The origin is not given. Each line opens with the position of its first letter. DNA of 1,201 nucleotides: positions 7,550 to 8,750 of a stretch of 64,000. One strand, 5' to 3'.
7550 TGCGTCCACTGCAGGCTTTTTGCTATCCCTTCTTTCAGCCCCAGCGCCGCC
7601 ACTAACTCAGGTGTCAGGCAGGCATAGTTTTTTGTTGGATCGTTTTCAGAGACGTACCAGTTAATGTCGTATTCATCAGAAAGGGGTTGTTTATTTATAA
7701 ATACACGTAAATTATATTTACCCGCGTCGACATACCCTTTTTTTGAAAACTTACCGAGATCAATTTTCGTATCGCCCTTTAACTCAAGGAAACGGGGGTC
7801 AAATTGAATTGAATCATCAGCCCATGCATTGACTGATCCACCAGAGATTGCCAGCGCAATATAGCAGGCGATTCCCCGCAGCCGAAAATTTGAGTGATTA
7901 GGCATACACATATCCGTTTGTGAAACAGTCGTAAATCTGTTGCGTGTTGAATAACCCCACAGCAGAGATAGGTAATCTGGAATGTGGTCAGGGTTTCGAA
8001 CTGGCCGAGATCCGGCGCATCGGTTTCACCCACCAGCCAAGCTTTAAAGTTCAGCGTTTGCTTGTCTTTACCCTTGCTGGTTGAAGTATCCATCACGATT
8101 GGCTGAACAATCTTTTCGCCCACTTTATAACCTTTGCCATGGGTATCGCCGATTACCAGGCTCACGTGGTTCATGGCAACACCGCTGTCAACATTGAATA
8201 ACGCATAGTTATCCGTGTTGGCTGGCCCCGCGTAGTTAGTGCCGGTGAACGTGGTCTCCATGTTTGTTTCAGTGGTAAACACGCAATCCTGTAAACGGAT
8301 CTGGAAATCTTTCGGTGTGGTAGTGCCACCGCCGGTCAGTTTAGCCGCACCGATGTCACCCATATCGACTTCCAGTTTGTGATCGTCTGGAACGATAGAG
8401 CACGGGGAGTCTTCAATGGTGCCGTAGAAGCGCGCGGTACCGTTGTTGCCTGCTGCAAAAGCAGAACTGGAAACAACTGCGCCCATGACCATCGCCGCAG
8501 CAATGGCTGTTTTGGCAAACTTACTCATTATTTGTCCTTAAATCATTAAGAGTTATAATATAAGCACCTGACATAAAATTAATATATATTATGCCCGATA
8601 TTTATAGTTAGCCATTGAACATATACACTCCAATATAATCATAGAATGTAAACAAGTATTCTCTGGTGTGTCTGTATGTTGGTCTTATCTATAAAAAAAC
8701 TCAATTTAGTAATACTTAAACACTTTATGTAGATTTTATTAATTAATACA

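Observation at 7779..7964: Major pilin yfcV lacks a stop after its pilin-like C-terminus and reads through into the usher gene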

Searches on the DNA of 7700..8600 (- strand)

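Call 3: search_dna_similar(query=window:7700-8600:-, collection=ecoli_genomes, mode=near, max_rows=40, rows=spread)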
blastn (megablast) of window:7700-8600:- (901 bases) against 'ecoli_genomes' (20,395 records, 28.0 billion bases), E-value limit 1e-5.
Records with a match: 1882; places in all: 1892; records where one place covers at least 80% of the query: 1210.
Genomes with a match: 1882 of 5426; with a place that covers at least 80% of the query: 1210. Places per genome that has any: lowest 1, median 1, highest 2. On chromosomes: 1892 places; on plasmids: 0.
Best place of each record, by identity: >=99% 113; 95-99% 495; 90-95% 606; 80-90% 77; 60-80% 591.
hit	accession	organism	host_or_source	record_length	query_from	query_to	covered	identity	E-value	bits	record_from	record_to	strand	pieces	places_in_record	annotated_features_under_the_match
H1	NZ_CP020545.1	Escherichia coli strain ZJ3920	Homo sapiens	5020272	1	901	100%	100.0%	0e+0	1664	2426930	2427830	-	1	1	fimbrial protein | fimbrial biogenesis outer membrane usher protein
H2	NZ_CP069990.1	Escherichia coli strain FDAARGOS_1304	Homo sapiens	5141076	1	901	100%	99.9%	0e+0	1659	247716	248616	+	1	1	fimbrial protein | fimbrial biogenesis outer membrane usher protein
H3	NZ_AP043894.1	Escherichia coli strain JCM 20135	feces from diphtheria convalescent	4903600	1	901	100%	99.9%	0e+0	1659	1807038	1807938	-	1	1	fimbrial protein | fimbrial biogenesis outer membrane usher protein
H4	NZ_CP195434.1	Escherichia coli strain 23AR0806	Homo sapiens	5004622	1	901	100%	97.2%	0e+0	1543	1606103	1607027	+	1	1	fimbrial protein | fimbrial biogenesis outer membrane usher protein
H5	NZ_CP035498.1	Escherichia coli strain 04-00955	Homo sapiens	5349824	1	901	100%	97.0%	0e+0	1531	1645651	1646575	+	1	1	fimbrial protein | fimbrial biogenesis outer membrane usher protein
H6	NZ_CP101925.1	Escherichia coli strain Seattle 1946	missing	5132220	1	901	100%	97.0%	0e+0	1531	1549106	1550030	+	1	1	fimbrial protein | fimbrial biogenesis outer membrane usher protein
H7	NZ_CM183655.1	Escherichia coli strain GmF052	Homo sapiens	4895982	1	901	100%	97.0%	0e+0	1531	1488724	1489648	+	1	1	fimbrial protein | fimbrial biogenesis outer membrane usher protein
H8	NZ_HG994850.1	Escherichia coli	Homo sapiens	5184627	1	901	100%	96.9%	0e+0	1526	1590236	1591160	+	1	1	fimbrial protein | fimbrial biogenesis outer membrane usher protein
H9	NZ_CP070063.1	Escherichia coli strain FDAARGOS_1372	Homo sapiens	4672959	1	901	100%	96.5%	0e+0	1509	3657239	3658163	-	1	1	fimbrial protein | fimbrial biogenesis outer membrane usher protein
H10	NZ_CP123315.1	Escherichia coli strain AREA_R504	Homo sapiens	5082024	1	901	100%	96.5%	0e+0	1509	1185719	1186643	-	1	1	fimbrial protein | fimbrial biogenesis outer membrane usher protein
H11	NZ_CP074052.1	Escherichia coli strain PD23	Pig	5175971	1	901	100%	95.5%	0e+0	1454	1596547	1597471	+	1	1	fimbrial protein | fimbrial biogenesis outer membrane usher protein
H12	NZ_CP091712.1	Escherichia coli strain KFu014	river water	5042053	1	901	100%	95.1%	0e+0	1437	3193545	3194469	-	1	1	fimbrial protein | fimbrial biogenesis outer membrane usher protein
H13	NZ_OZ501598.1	Escherichia coli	Homo sapiens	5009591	1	901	100%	95.1%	0e+0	1437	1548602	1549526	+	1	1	fimbrial protein | fimbrial biogenesis outer membrane usher protein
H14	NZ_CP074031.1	Escherichia coli strain PK12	Pig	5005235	1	901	100%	94.8%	0e+0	1421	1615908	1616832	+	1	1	fimbrial protein | fimbrial biogenesis outer membrane usher protein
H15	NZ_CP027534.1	Escherichia coli strain AR_0081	missing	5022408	1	901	100%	93.7%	0e+0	1365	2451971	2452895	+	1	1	fimbrial protein | fimbrial biogenesis outer membrane usher protein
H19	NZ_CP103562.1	Escherichia coli O25b:H4-ST131 strain 751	Homo sapiens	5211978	1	901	100%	93.7%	0e+0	1365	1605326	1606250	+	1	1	fimbrial protein | fimbrial biogenesis outer membrane usher protein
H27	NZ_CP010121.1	Escherichia coli strain C4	cow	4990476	26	637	68%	73.5%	1e-52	217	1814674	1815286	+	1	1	fimbrial protein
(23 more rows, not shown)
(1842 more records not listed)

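Call 4: get_annotated_region(hit=H1, flank=1500)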
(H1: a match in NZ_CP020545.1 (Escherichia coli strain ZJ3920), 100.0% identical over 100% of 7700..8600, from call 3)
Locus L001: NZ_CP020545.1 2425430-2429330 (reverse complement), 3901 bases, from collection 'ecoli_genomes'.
description: Escherichia coli strain ZJ3920 chromosome, complete genome
organism: Escherichia coli strain ZJ3920 (NCBI taxid 562)
replicon: chromosome; assembly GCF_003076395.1
host: Homo sapiens; source: bile; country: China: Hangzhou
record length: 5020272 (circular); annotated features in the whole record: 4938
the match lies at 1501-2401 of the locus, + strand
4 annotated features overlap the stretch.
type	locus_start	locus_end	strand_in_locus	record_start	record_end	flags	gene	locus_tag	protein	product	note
CDS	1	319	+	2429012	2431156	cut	fadJ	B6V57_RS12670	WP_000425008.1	fatty acid oxidation complex subunit alpha FadJ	-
CDS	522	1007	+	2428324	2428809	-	sixA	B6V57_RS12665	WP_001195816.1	phosphohistidine phosphatase SixA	-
CDS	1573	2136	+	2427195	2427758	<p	-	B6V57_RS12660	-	fimbrial protein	incomplete; partial in the middle of a contig; missing C-terminus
CDS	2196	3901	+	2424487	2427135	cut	-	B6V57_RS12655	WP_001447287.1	fimbrial biogenesis outer membrane usher protein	-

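Call 5: get_annotated_region(hit=H4, flank=1500)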
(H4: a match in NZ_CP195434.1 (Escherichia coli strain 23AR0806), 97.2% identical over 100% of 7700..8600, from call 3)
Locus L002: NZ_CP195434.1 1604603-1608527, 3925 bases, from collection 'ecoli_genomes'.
description: Escherichia coli strain 23AR0806 chromosome, complete genome
organism: Escherichia coli strain 23AR0806 (NCBI taxid 562)
replicon: chromosome; assembly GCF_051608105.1
host: Homo sapiens; source: Screen: rectum; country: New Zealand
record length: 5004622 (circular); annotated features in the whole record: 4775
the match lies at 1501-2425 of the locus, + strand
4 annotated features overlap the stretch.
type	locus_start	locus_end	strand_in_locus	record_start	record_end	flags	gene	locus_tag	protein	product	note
CDS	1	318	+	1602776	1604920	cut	fadJ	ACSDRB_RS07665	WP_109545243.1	fatty acid oxidation complex subunit alpha FadJ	-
CDS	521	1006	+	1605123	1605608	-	sixA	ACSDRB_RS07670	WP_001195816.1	phosphohistidine phosphatase SixA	-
CDS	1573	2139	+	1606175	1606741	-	-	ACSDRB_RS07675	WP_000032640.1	fimbrial protein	-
CDS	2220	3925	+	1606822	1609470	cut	-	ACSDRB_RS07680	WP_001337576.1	fimbrial biogenesis outer membrane usher protein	-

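Call 6: get_annotated_region(hit=H19, flank=1500)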
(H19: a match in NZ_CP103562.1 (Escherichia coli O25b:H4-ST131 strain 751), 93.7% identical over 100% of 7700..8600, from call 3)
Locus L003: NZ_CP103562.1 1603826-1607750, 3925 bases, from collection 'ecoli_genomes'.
description: Escherichia coli O25b:H4-ST131 strain 751 chromosome, complete genome
organism: Escherichia coli O25b:H4-ST131 strain 751 (NCBI taxid 941322)
replicon: chromosome; assembly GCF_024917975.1
host: Homo sapiens; source: blood; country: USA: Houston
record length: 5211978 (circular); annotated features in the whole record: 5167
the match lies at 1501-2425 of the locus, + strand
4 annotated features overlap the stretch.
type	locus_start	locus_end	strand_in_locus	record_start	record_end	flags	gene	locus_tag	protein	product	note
CDS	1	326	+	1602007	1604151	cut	fadJ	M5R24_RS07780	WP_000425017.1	fatty acid oxidation complex subunit alpha FadJ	-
CDS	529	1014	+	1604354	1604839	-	sixA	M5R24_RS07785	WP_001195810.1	phosphohistidine phosphatase SixA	-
CDS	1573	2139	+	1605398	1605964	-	-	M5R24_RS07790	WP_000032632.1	fimbrial protein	-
CDS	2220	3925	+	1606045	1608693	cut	-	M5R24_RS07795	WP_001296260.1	fimbrial biogenesis outer membrane usher protein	-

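Call 8: search_dna_similar(query=window:7915-8014:-, collection=ecoli_genomes, mode=near, max_rows=60, rows=best)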
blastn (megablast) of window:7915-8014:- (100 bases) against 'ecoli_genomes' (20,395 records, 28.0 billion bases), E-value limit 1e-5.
Records with a match: 1214; places in all: 1214; records where one place covers at least 80% of the query: 602.
Genomes with a match: 1214 of 5426; with a place that covers at least 80% of the query: 602. Places per genome that has any: lowest 1, median 1, highest 1. On chromosomes: 1214 places; on plasmids: 0.
Best place of each record, by identity: >=99% 406; 95-99% 808.
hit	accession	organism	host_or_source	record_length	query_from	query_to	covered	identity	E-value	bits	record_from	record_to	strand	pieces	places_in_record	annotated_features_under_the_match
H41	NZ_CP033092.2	Escherichia coli DSM 30083 = JCM 1649 = ATCC 11775 strain ...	-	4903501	1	100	100%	100.0%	2e-44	185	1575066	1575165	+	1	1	fimbrial protein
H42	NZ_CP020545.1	Escherichia coli strain ZJ3920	Homo sapiens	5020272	1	100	100%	100.0%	2e-44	185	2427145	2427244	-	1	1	fimbrial protein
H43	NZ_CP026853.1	Escherichia coli strain MS7163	Homo sapiens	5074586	1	100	100%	100.0%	2e-44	185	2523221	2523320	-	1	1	fimbrial protein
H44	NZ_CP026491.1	Escherichia coli strain HS13-1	Homo sapiens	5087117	1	100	100%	100.0%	2e-44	185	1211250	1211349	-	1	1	fimbrial protein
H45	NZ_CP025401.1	Escherichia coli strain MS8345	Homo sapiens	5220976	1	100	100%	100.0%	2e-44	185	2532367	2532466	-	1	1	fimbrial protein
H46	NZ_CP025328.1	Escherichia coli strain ExPEC XM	Duck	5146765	1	100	100%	100.0%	2e-44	185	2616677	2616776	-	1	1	fimbrial protein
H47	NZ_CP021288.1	Escherichia coli strain PA45B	Homo sapiens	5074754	1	100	100%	100.0%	2e-44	185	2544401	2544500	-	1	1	fimbrial protein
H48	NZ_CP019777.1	Escherichia coli NU14 strain NU14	Homo sapiens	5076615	1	100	100%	100.0%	2e-44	185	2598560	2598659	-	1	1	fimbrial protein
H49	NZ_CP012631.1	Escherichia coli strain SF-173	Homo sapiens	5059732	1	100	100%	100.0%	2e-44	185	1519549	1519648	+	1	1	fimbrial protein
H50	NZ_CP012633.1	Escherichia coli strain SF-166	Homo sapiens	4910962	1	100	100%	100.0%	2e-44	185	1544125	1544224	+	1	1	fimbrial protein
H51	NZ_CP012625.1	Escherichia coli strain SF-468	Homo sapiens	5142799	1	100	100%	100.0%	2e-44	185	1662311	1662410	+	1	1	fimbrial protein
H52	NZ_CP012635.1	Escherichia coli strain SF-088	Homo sapiens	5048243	1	100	100%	100.0%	2e-44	185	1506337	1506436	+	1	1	fimbrial protein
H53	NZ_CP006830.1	Escherichia coli APEC O18 strain APEC O18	chicken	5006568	1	100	100%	100.0%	2e-44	185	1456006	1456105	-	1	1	fimbrial protein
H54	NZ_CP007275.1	Escherichia coli strain O18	-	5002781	1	100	100%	100.0%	2e-44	185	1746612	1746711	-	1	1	fimbrial protein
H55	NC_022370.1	Escherichia coli PMV-1 strain PMV-1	-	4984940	1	100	100%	100.0%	2e-44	185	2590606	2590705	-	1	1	fimbrial protein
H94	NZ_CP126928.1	Escherichia coli O2:K1:H4 strain APEC E12053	Gallus gallus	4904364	1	100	100%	100.0%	2e-44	185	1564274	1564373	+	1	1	fimbrial protein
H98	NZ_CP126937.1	Escherichia coli O2:K1:H4 strain APEC E19019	Gallus gallus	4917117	1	100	100%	100.0%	2e-44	185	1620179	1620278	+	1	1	fimbrial protein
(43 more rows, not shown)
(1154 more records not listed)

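Call 11: search_dna_similar(query=window:7946-7987:-, collection=ecoli_genomes, mode=near, max_rows=60, rows=spread)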
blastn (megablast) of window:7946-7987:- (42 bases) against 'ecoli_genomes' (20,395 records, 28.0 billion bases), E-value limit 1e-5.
Records with a match: 113; places in all: 113; records where one place covers at least 80% of the query: 113.
Genomes with a match: 113 of 5426; with a place that covers at least 80% of the query: 113. Places per genome that has any: lowest 1, median 1, highest 1. On chromosomes: 113 places; on plasmids: 0.
Best place of each record, by identity: >=99% 113.
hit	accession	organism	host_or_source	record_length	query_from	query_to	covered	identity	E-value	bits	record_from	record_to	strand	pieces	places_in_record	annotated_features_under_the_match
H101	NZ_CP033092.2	Escherichia coli DSM 30083 = JCM 1649 = ATCC 11775 strain ...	-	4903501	1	42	100%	100.0%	8e-13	79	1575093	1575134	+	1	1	fimbrial protein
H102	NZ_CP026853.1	Escherichia coli strain MS7163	Homo sapiens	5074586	1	42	100%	100.0%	8e-13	79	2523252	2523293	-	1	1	fimbrial protein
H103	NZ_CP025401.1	Escherichia coli strain MS8345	Homo sapiens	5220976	1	42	100%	100.0%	8e-13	79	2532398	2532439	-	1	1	fimbrial protein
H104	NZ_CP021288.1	Escherichia coli strain PA45B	Homo sapiens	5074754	1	42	100%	100.0%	8e-13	79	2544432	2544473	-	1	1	fimbrial protein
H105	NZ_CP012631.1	Escherichia coli strain SF-173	Homo sapiens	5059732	1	42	100%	100.0%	8e-13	79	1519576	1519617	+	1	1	fimbrial protein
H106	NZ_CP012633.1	Escherichia coli strain SF-166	Homo sapiens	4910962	1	42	100%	100.0%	8e-13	79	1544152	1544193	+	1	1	fimbrial protein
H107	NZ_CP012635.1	Escherichia coli strain SF-088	Homo sapiens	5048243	1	42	100%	100.0%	8e-13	79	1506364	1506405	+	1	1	fimbrial protein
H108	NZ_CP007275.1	Escherichia coli strain O18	-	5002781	1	42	100%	100.0%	8e-13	79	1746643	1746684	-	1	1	fimbrial protein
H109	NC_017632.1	Escherichia coli UM146 strain UM146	-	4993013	1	42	100%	100.0%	8e-13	79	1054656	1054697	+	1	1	fimbrial protein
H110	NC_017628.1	Escherichia coli IHE3034 strain IHE3034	-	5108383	1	42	100%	100.0%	8e-13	79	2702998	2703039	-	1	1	fimbrial protein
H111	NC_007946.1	Escherichia coli UTI89 strain UTI89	-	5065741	1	42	100%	100.0%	8e-13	79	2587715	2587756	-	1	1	fimbrial protein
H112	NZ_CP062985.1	Escherichia coli UTI89 strain UTI89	Homo sapiens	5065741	1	42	100%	100.0%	8e-13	79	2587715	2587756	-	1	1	fimbrial protein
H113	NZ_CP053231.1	Escherichia coli strain SCU-306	Homo sapiens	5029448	1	42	100%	100.0%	8e-13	79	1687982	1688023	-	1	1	fimbrial protein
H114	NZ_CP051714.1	Escherichia coli strain SCU-122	Homo sapiens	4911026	1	42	100%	100.0%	8e-13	79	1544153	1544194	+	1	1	fimbrial protein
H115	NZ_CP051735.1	Escherichia coli strain SCU-108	Homo sapiens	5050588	1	42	100%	100.0%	8e-13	79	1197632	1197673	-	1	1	fimbrial protein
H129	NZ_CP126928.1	Escherichia coli O2:K1:H4 strain APEC E12053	Gallus gallus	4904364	1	42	100%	100.0%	8e-13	79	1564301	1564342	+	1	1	fimbrial protein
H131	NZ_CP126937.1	Escherichia coli O2:K1:H4 strain APEC E19019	Gallus gallus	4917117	1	42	100%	100.0%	8e-13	79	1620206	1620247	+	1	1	fimbrial protein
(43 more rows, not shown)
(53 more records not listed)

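Call 12: search_dna_similar(query=L002:2122-2175:+, collection=ecoli_genomes, mode=near, max_rows=40, rows=spread)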
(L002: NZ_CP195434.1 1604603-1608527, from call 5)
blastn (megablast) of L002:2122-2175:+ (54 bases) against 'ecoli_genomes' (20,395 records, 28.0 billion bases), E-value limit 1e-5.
Records with a match: 1099; places in all: 1099; records where one place covers at least 80% of the query: 1099.
Genomes with a match: 1099 of 5426; with a place that covers at least 80% of the query: 1099. Places per genome that has any: lowest 1, median 1, highest 1. On chromosomes: 1099 places; on plasmids: 0.
Best place of each record, by identity: >=99% 953; 95-99% 146.
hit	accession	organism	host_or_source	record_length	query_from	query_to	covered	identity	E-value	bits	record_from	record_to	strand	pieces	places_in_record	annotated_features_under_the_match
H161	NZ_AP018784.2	Escherichia coli strain SK1144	-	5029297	1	54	100%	100.0%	3e-19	100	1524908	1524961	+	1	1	fimbrial protein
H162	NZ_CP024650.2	Escherichia coli strain BH100 substr. MG2014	Homo sapiens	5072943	1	54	100%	100.0%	3e-19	100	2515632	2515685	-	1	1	fimbrial protein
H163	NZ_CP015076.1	Escherichia coli strain Ecol_448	Homo sapiens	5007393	1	54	100%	100.0%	3e-19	100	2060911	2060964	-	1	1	fimbrial protein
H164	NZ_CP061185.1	Escherichia coli strain LD67-1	feces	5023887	1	54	100%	100.0%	3e-19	100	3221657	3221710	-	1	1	fimbrial protein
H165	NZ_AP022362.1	Escherichia coli strain E302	Homo sapiens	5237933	1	54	100%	100.0%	3e-19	100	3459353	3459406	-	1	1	fimbrial protein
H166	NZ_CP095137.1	Escherichia coli strain Iso00225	Homo sapiens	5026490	1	54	100%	100.0%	3e-19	100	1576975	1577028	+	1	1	fimbrial protein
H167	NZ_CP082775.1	Escherichia coli O25:H4 strain CU568-3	Homo sapiens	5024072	1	54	100%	100.0%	3e-19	100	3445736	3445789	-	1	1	fimbrial protein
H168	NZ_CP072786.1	Escherichia coli strain JA0257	not applicable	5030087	1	54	100%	100.0%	3e-19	100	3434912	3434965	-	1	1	fimbrial protein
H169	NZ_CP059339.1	Escherichia coli strain MS8320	Homo sapiens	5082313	1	54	100%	100.0%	3e-19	100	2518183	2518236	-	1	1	fimbrial protein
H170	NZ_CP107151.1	Escherichia coli strain R13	human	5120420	1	54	100%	100.0%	3e-19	100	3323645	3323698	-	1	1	fimbrial protein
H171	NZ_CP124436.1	Escherichia coli strain AVS0790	wastewater efflux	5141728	1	54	100%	100.0%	3e-19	100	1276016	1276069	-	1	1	fimbrial protein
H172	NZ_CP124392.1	Escherichia coli strain AVS0968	wastewater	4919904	1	54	100%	100.0%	3e-19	100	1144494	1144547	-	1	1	fimbrial protein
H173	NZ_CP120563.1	Escherichia coli strain H22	Homo sapiens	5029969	1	54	100%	100.0%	3e-19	100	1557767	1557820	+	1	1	fimbrial protein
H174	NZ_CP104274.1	Escherichia coli strain Ec15103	Homo sapiens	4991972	1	54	100%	100.0%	3e-19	100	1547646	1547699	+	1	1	fimbrial protein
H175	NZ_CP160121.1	Escherichia coli strain 729_270514_x_12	Poultry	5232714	1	54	100%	100.0%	3e-19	100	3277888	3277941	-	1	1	fimbrial protein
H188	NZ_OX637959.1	Escherichia coli O25b:H4-ST131 strain ST131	Homo sapiens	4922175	1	54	100%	100.0%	3e-19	100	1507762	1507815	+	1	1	fimbrial protein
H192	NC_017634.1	Escherichia coli O83:H1 str. NRG 857C strain NRG 857C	-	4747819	1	54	100%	98.1%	1e-17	95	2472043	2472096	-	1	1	fimbrial protein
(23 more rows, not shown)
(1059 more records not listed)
